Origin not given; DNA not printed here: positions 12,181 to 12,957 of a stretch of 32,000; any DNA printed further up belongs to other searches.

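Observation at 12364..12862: GxxExxY (PD-(D/E)XK-like) gene bracketed by inverted arrays of three ATCGGTG units, wedged between ispD and ispF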

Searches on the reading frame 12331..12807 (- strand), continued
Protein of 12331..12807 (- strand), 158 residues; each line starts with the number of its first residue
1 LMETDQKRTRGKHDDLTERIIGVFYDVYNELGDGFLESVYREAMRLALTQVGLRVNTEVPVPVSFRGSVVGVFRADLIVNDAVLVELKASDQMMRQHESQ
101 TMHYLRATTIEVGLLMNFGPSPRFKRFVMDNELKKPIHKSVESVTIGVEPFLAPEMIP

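Call 41: find_homologous_proteins(query=P0139)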
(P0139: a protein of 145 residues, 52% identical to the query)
Query P0139 (145 aa): 7929 proteins with E <= 0.001 among 8000 candidates; the best 120 are listed.
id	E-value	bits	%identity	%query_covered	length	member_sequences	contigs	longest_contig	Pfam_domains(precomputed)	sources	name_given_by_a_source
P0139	2.3e-87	308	100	100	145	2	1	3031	PF13366.13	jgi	jgi:GxxExxY protein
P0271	7.2e-64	232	77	100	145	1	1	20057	PF13366.13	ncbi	-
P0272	6.4e-60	219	73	100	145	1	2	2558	PF13366.13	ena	-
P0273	6.1e-59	216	72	99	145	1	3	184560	PF13366.13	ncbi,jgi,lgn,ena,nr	ncbi:MAG TPA: GxxExxY protein [bacterium]|nr:GxxExxY protein [bacterium]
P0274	5.6e-53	197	69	99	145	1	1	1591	PF13366.13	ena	-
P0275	1.9e-51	192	65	97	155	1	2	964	PF13366.13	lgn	-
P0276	2.0e-51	192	64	99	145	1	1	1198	PF13366.13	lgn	-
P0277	2.3e-51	192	67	93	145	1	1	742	PF13366.13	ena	-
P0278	2.9e-51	191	66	99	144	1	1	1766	PF13366.13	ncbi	-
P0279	3.4e-51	191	66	100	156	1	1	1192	PF13366.13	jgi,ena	-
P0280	6.7e-51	190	65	97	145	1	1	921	PF13366.13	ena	-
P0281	7.9e-51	190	67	93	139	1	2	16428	PF13366.13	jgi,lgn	jgi:GxxExxY protein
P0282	9.9e-51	190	66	99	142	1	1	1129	PF13366.13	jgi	jgi:GxxExxY protein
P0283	1.2e-50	189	68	96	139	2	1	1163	PF13366.13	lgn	-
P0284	3.0e-50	188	66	99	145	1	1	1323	PF13366.13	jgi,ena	-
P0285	3.5e-50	188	66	99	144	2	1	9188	PF13366.13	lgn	-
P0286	3.7e-50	188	66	95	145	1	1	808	PF13366.13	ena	-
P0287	4.5e-50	187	67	95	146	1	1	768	PF13366.13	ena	-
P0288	5.6e-50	187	66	93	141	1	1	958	PF13366.13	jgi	jgi:GxxExxY protein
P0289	2.0e-49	185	65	96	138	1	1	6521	PF13366.13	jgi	-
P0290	7.4e-49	183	66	92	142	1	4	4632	PF13366.13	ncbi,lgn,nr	ncbi:MAG: GxxExxY protein [Acidobacteriota bacterium]|nr:GxxExxY protein [Acidobacteriota bacterium]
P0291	8.1e-49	183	64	93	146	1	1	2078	PF13366.13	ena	-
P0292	1.2e-48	183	65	99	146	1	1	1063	PF13366.13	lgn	-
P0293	1.3e-48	183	66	94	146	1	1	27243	PF13366.13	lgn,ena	-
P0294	1.4e-48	183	61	97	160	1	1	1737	PF13366.13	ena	-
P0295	1.6e-48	182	64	93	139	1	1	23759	PF13366.13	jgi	-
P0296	1.7e-48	182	62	95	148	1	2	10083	PF13366.13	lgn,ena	-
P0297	1.7e-48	182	64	94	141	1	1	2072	PF13366.13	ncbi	-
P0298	2.2e-48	182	67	93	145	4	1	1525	PF13366.13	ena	-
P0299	2.2e-48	182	64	98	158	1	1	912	PF13366.13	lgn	-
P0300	2.3e-48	182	65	99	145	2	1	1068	PF13366.13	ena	-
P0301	2.3e-48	182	67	90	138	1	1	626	PF13366.13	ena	-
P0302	2.6e-48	182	67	93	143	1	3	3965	PF13366.13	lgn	-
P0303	2.6e-48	182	64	97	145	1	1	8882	PF13366.13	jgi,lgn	jgi:GxxExxY protein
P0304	4.3e-48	181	64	93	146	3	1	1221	PF13366.13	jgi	-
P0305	5.2e-48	181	66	96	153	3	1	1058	PF13366.13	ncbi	-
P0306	5.6e-48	181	63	94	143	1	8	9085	PF13366.13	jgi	jgi:GxxExxY protein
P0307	5.7e-48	181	65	94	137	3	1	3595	PF13366.13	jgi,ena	jgi:GxxExxY protein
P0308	5.8e-48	181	63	99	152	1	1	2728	PF13366.13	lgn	-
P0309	6.9e-48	180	64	96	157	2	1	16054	PF13366.13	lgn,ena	-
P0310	7.2e-48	180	62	94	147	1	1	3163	PF13366.13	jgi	jgi:GxxExxY protein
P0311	8.0e-48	180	64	97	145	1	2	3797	PF13366.13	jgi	jgi:GxxExxY protein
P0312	9.5e-48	180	67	93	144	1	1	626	PF13366.13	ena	-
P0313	1.4e-47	179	59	99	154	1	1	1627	PF13366.13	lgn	-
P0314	1.5e-47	179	64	93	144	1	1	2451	PF13366.13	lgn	-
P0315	1.6e-47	179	59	99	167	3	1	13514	PF13366.13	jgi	jgi:GxxExxY protein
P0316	1.6e-47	179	64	99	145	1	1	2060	PF13366.13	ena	-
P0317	2.0e-47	179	63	94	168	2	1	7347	PF13366.13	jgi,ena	jgi:GxxExxY protein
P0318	2.5e-47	178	59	97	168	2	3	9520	PF13366.13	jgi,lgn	jgi:GxxExxY protein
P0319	2.7e-47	178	64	94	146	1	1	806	PF13366.13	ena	-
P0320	2.8e-47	178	63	97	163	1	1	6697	PF13366.13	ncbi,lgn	-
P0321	2.9e-47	178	60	97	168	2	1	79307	PF13366.13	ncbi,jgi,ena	jgi:GxxExxY protein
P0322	2.9e-47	178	62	99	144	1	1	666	PF13366.13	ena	-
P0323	3.0e-47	178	62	99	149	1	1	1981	PF13366.13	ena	-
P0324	3.5e-47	178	63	93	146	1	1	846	PF13366.13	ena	-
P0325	3.5e-47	178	60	99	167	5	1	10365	PF13366.13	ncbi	-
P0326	4.1e-47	178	63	94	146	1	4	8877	PF13366.13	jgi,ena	-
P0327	4.4e-47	178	63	94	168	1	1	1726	PF13366.13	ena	-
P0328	4.7e-47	178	63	94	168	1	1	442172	PF13366.13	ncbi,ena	-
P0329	5.3e-47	177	62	99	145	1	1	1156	PF13366.13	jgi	jgi:GxxExxY protein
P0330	5.6e-47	177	58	99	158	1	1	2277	PF13366.13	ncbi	ncbi:MAG: GxxExxY protein [Terriglobales bacterium]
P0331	5.7e-47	177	65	94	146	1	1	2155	PF13366.13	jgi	-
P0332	5.9e-47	177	63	96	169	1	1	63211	PF13366.13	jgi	jgi:GxxExxY protein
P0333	5.9e-47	177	63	96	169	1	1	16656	PF13366.13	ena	-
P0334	6.1e-47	177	63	97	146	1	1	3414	PF13366.13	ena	-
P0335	6.4e-47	177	59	97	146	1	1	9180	PF13366.13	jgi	jgi:GxxExxY protein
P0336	6.4e-47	177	63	94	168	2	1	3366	PF13366.13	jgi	jgi:GxxExxY protein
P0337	6.5e-47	177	62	98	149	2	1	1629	PF13366.13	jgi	jgi:GxxExxY protein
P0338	6.6e-47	177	63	96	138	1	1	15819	PF13366.13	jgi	jgi:GxxExxY protein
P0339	6.7e-47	177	60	97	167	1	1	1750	PF13366.13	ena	-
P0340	6.7e-47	177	63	99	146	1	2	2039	PF13366.13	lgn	-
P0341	6.7e-47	177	60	100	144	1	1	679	PF13366.13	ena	-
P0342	7.1e-47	177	64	94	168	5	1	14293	PF13366.13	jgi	jgi:GxxExxY protein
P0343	7.1e-47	177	63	94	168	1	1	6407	PF13366.13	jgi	jgi:GxxExxY protein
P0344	7.5e-47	177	62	93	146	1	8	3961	PF13366.13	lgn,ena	-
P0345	7.8e-47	177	65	94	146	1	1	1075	PF13366.13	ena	-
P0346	7.9e-47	177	61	94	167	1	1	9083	PF13366.13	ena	-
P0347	7.9e-47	177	64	93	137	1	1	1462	PF13366.13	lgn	-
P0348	8.1e-47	177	63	94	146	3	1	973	PF13366.13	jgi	jgi:GxxExxY protein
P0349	8.8e-47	177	61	99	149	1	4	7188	PF13366.13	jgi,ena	-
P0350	9.0e-47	177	63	90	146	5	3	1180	PF13366.13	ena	-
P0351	9.3e-47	177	62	95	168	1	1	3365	PF13366.13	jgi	jgi:GxxExxY protein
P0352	9.4e-47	177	64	93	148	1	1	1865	PF13366.13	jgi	-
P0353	9.9e-47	177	63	96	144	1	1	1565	PF13366.13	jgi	jgi:GxxExxY protein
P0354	1.0e-46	177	62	94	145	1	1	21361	PF13366.13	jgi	jgi:GxxExxY protein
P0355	1.1e-46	176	62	96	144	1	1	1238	PF13366.13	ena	-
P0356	1.1e-46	176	61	99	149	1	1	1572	PF13366.13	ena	-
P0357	1.1e-46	176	63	94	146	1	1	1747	PF13366.13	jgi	jgi:GxxExxY protein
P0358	1.2e-46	176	63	94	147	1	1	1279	PF13366.13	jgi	jgi:GxxExxY protein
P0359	1.2e-46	176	59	95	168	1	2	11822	PF13366.13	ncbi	-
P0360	1.2e-46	176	62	94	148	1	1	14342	PF13366.13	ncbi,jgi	jgi:GxxExxY protein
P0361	1.3e-46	176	63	95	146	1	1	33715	PF13366.13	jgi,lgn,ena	-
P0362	1.3e-46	176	64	95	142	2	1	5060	PF13366.13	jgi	jgi:GxxExxY protein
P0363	1.4e-46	176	65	91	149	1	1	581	PF13366.13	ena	-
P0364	1.4e-46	176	58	99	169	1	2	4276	PF13366.13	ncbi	-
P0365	1.4e-46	176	61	94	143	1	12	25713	PF13366.13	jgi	jgi:GxxExxY protein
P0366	1.5e-46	176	62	94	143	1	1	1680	PF13366.13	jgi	jgi:GxxExxY protein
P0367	1.5e-46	176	67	89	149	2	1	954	PF13366.13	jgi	-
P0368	1.6e-46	176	63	94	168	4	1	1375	PF13366.13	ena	-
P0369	1.7e-46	176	60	94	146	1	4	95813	PF13366.13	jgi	jgi:GxxExxY protein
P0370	1.7e-46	176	62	95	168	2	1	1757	PF13366.13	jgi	jgi:GxxExxY protein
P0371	1.7e-46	176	58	98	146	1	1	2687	PF13366.13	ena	-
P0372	1.8e-46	176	60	96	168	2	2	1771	PF13366.13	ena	-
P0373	1.9e-46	176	60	99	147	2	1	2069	PF13366.13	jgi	jgi:GxxExxY protein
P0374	1.9e-46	176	62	94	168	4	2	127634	PF13366.13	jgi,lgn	jgi:GxxExxY protein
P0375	1.9e-46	176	63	99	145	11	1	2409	PF13366.13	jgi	-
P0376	1.9e-46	176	61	99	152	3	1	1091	PF13366.13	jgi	jgi:GxxExxY protein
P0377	2.1e-46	176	63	94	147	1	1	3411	PF13366.13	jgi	jgi:GxxExxY protein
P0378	2.1e-46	176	65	94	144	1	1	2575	PF13366.13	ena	-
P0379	2.1e-46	175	62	95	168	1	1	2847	PF13366.13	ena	-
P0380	2.1e-46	175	62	96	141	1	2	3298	PF13366.13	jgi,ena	jgi:GxxExxY protein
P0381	2.2e-46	175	61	95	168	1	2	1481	PF13366.13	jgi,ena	jgi:GxxExxY protein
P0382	2.2e-46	175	62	99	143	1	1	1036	PF13366.13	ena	-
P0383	2.2e-46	175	65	92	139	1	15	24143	PF13366.13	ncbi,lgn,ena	-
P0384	2.2e-46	175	63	93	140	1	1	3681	PF13366.13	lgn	-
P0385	2.3e-46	175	64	93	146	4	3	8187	PF13366.13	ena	-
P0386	2.3e-46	175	61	93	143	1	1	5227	PF13366.13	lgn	-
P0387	2.4e-46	175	60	97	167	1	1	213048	PF13366.13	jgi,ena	jgi:GxxExxY protein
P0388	2.5e-46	175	64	93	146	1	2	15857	PF13366.13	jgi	-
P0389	2.5e-46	175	60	94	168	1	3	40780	PF13366.13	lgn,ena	-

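Call 44: find_encoding_contigs(protein=P0328, flank=10000, max_places=2)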
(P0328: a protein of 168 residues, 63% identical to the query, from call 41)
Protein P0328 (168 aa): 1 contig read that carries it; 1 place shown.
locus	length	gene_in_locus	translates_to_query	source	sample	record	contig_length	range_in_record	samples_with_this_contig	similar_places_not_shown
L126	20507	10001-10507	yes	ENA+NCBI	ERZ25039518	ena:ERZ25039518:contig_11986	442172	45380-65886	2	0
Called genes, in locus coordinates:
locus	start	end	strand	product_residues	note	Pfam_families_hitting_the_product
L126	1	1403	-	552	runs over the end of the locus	PF03023:MurJ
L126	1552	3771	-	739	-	PF07690:MFS_1 (faint), PF01564:Spermine_synth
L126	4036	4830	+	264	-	PF01066:CDP-OH_P_transf (weak)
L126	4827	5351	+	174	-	-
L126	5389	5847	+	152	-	PF04138:GtrA_DPMS_TM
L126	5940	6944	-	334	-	PF08240:ADH_N (weak), PF00107:ADH_zinc_N, PF13602:ADH_zinc_N_2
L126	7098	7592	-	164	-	-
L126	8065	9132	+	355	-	PF01850:PIN, PF01938:TRAM (weak)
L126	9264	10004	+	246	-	PF01128:IspD, PF12804:NTP_transf_3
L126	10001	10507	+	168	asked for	PF13366:PDDEXK_3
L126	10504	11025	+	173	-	PF02542:YgbB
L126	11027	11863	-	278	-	PF07722:Peptidase_C26, PF00117:GATase, PF07722:Peptidase_C26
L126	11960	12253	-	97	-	-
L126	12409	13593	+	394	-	-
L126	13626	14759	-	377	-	PF00704:Glyco_hydro_18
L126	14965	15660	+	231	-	-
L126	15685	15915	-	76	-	-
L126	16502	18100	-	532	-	-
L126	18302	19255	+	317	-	PF00288:GHMP_kinases_N, PF08544:GHMP_kinases_C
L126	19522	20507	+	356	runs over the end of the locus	PF13793:Pribosyltran_N, PF00156:Pribosyltran, PF14572:Pribosyl_synth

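Call 45: find_encoding_contigs(protein=P0332, flank=10000, max_places=2)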
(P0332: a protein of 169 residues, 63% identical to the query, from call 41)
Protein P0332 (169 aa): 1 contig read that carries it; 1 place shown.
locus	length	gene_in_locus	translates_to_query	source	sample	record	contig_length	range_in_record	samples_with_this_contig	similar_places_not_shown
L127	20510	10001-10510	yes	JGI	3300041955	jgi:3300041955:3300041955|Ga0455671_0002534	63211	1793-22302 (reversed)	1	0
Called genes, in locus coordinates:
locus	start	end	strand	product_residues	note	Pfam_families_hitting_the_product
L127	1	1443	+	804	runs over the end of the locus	PF02518:HATPase_c, PF00204:DNA_gyraseB, PF01751:Toprim, PF00986:DNA_gyraseB_C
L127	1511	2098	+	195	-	-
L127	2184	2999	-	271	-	-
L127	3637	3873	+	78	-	PF01954:AF2212-like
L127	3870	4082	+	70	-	-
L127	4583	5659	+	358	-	-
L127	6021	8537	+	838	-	PF00521:DNA_topoisoIV, PF03989:DNA_gyraseA_C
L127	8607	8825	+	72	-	-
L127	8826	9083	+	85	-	PF05016:ParE_toxin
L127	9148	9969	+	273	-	-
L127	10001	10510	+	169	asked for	PF13366:PDDEXK_3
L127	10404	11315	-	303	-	PF00850:Hist_deacetyl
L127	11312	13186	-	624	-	PF13522:GATase_6, PF13537:GATase_7, PF01380:SIS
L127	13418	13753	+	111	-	-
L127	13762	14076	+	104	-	PF01381:HTH_3 (weak)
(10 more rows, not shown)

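Call 46: find_encoding_contigs(protein=P0273, flank=10000, max_places=2)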
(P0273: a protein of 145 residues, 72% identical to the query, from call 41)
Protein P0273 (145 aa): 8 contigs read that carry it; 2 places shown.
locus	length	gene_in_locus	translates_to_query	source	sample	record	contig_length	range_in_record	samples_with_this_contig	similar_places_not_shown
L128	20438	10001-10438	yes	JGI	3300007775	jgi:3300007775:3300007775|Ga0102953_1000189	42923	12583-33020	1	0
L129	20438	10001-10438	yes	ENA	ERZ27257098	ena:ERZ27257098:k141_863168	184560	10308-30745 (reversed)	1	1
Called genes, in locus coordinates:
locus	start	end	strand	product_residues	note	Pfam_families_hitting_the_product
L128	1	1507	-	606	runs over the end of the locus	PF13522:GATase_6, PF13537:GATase_7, PF01380:SIS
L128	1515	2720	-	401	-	PF00483:NTP_transferase, PF12804:NTP_transf_3, PF25084:LbH_EIF2B, PF00132:Hexapep, PF25087:GMPPB_C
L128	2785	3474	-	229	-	PF02224:Cytidylate_kin, PF13238:AAA_18 (faint), PF13671:AAA_33 (weak), PF13207:AAA_17 (faint)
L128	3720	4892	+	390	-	PF00196:GerE (weak)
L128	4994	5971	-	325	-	PF03547:Mem_trans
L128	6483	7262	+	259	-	PF01656:CbiA, PF10609:ParA (weak), PF13614:AAA_31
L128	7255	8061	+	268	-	-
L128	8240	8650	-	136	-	PF00226:DnaJ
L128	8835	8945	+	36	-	-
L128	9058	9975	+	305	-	PF03462:PCRF, PF00472:RF-1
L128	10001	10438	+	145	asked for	PF13366:PDDEXK_3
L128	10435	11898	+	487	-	PF00919:UPF0004, PF04055:Radical_SAM, PF18693:TRAM_2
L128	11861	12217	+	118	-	PF13366:PDDEXK_3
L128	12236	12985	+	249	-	PF20772:TACO1_YebC_N, PF01709:Transcrip_reg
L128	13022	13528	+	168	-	PF02075:RuvC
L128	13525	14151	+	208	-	PF01330:RuvA_N, PF00633:HHH (faint), PF14520:HHH_5, PF07499:RuvA_C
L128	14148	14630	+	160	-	PF00436:SSB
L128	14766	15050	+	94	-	PF02686:GatC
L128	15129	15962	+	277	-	PF01209:Ubie_methyltran, PF13489:Methyltransf_23, PF13679:Methyltransf_32 (weak), PF02353:CMAS, PF08241:Methyltransf_11, PF08242:Methyltransf_12, PF13649:Methyltransf_25, PF13847:Methyltransf_31, +1 more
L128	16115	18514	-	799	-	PF02518:HATPase_c, PF00204:DNA_gyraseB, PF01751:Toprim, PF00986:DNA_gyraseB_C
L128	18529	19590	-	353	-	PF02463:SMC_N, PF13175:AAA_15, PF13476:AAA_23 (weak), PF13304:AAA_21 (weak)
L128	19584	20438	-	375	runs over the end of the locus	PF00712:DNA_pol3_beta, PF02767:DNA_pol3_beta_2, PF02768:DNA_pol3_beta_3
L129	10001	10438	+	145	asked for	PF13366:PDDEXK_3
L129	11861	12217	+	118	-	PF13366:PDDEXK_3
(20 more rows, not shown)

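Call 50: find_related_loci(query=A1, collection=viral_contigs, flank=1500)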
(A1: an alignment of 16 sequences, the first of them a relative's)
Query A1 (157 aa) in viral_contigs; peptide patterns used: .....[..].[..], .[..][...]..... (x = any residue, [..] = any of these).
35 stretches matched a pattern, but none encodes a relative of the query by tblastn (E <= 1e-3).

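Call 53: find_related_loci(query=A2, collection=viral_contigs, flank=1500)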
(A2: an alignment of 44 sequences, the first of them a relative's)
Query A2 (157 aa) in viral_contigs; peptide patterns used: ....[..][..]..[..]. (x = any residue, [..] = any of these).
600 stretches matched a pattern (row limit reached: there are more); 567 encode a relative of the query (tblastn E <= 1e-3); the best 80 are kept; 80 distinct loci.
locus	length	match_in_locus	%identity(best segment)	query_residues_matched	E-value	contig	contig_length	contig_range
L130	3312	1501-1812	41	16-119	2e-21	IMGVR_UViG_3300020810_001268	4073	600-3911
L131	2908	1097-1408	41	16-119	2e-21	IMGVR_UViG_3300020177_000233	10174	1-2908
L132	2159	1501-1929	32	25-153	5e-21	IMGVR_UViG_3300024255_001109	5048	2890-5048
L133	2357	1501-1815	40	17-121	8e-21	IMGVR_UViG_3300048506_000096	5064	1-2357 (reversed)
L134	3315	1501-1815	40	17-121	8e-21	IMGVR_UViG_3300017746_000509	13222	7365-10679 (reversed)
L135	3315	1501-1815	40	17-121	8e-21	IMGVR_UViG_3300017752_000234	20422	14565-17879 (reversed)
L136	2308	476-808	40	9-119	7e-21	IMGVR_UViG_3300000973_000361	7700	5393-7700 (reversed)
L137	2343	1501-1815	40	14-117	7e-21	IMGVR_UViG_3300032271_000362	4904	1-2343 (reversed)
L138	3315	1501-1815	40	17-121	8e-21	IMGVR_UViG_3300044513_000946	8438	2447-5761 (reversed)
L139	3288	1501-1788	40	26-121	1e-20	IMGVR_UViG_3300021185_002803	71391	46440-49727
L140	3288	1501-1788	40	26-121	1e-20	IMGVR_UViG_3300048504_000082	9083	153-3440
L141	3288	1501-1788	40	26-121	1e-20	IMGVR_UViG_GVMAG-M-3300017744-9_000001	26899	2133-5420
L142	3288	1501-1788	38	26-121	8e-20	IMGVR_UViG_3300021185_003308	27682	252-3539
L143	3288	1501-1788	38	26-121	3e-20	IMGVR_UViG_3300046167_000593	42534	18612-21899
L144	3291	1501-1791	37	25-121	3e-20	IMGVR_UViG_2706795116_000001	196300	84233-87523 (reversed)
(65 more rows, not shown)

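Call 61: predict_structure(alignment_id=A1)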
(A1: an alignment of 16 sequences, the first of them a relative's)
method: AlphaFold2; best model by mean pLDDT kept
length: 157 residues; sequences in the alignment: 16
mean_pLDDT: 78.2   pTM: 0.72
mean pLDDT of the five models: 78.2, 77.3, 60.6, 48.6, 37.6
residues with pLDDT >= 90: 60; 70-90: 60; 50-70: 7; < 50: 30
segments of 3 or more residues with pLDDT < 50: 1-8, 136-157
pLDDT, mean of each block of 10 residues (from residue 1): 44 93 95 90 97 91 78 91 89 83 86 90 86 51 37 42
secondary structure, 60 per line:
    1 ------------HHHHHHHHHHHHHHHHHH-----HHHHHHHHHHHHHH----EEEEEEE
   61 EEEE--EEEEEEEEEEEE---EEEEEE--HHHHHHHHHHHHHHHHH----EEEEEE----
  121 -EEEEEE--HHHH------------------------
elements in order: H13-30 H36-49 E54-64 E67-78 E82-87 H90-106 E111-116 E122-127 H130-133

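Call 64: fold_search(model_id=the predicted structure, library=pdb)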
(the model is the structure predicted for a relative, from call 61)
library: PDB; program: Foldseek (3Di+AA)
matches with E <= 10: 362; with E <= 0.001: 6
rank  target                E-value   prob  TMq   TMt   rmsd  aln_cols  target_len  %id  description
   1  3sm4_A                4.1e-04  1.00  0.40  0.30  14.9       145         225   13  Crystal Structure of the K131A Mutant of Lambda Exonuclease in Complex with a 5'-Phosphorylated 14-mer/12-mer Duplex a (released 2011-07-20)
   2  3slp_A                5.0e-04  1.00  0.43  0.32  14.4       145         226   11  Crystal Structure of Lambda Exonuclease in Complex with a 12 BP Symmetric DNA Duplex (released 2011-07-20)
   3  6m9k_B                5.3e-04  1.00  0.43  0.32  14.1       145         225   12  Crystal structure of lambda exonuclease in complex with the Red beta C-terminal domain (released 2019-01-02)
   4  4ic1_B                6.4e-04  1.00  0.39  0.31  12.8       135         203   18  Crystal structure of SSO0001 (released 2013-01-16)
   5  3syy                  7.2e-04  1.00  0.42  0.35   5.1       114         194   13  Crystal Structure of an alkaline exonuclease (LHK-Exo) from Laribacter hongkongensis (released 2012-02-15)
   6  3sm4_C                7.2e-04  1.00  0.38  0.28  14.8       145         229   12  Crystal Structure of the K131A Mutant of Lambda Exonuclease in Complex with a 5'-Phosphorylated 14-mer/12-mer Duplex a (released 2011-07-20)
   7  4ic1_G                1.2e-03  1.00  0.46  0.37   3.8       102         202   22  Crystal structure of SSO0001 (released 2013-01-16)
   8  3sz4                  1.9e-03  0.99  0.40  0.34  14.6       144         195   11  Crystal Structure of LHK-Exo in complex with dAMP (released 2012-02-15)
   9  1avq_A                3.3e-03  1.00  0.43  0.31  14.2       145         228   12  TOROIDAL STRUCTURE OF LAMBDA EXONUCLEASE DETERMINED AT 2.4 ANGSTROMS (released 1998-03-18)
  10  3sm4_B                4.2e-03  1.00  0.43  0.31  14.4       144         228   11  Crystal Structure of the K131A Mutant of Lambda Exonuclease in Complex with a 5'-Phosphorylated 14-mer/12-mer Duplex a (released 2011-07-20)
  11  1avq_C                4.2e-03  0.99  0.42  0.31  14.4       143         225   13  TOROIDAL STRUCTURE OF LAMBDA EXONUCLEASE DETERMINED AT 2.4 ANGSTROMS (released 1998-03-18)
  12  3ijm_A                6.2e-03  0.92  0.33  0.35  13.2       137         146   12  The structure of a restriction endonuclease-like fold superfamily protein from Spirosoma linguale. (released 2009-09-22)
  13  7et0_C                2.2e-02  0.85  0.38  0.12   7.3       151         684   13  Crystal structure of the complex formed by Wolbachia cytoplasmic incompatibility factors CinA and CinB from wPip (released 2021-11-10)
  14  9iab_B                4.4e-02  0.47  0.29  0.19  10.4       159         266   12  Structure of the Argonaute-associated Cas4 family protein 1 (ACE1) from Chroococcidiopsis thermalis (CtACE1) (released 2025-04-23)
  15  7lvv_D                4.6e-02  0.82  0.39  0.41   8.0       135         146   18  cryoEM structure DrdV-DNA complex (released 2021-03-17)
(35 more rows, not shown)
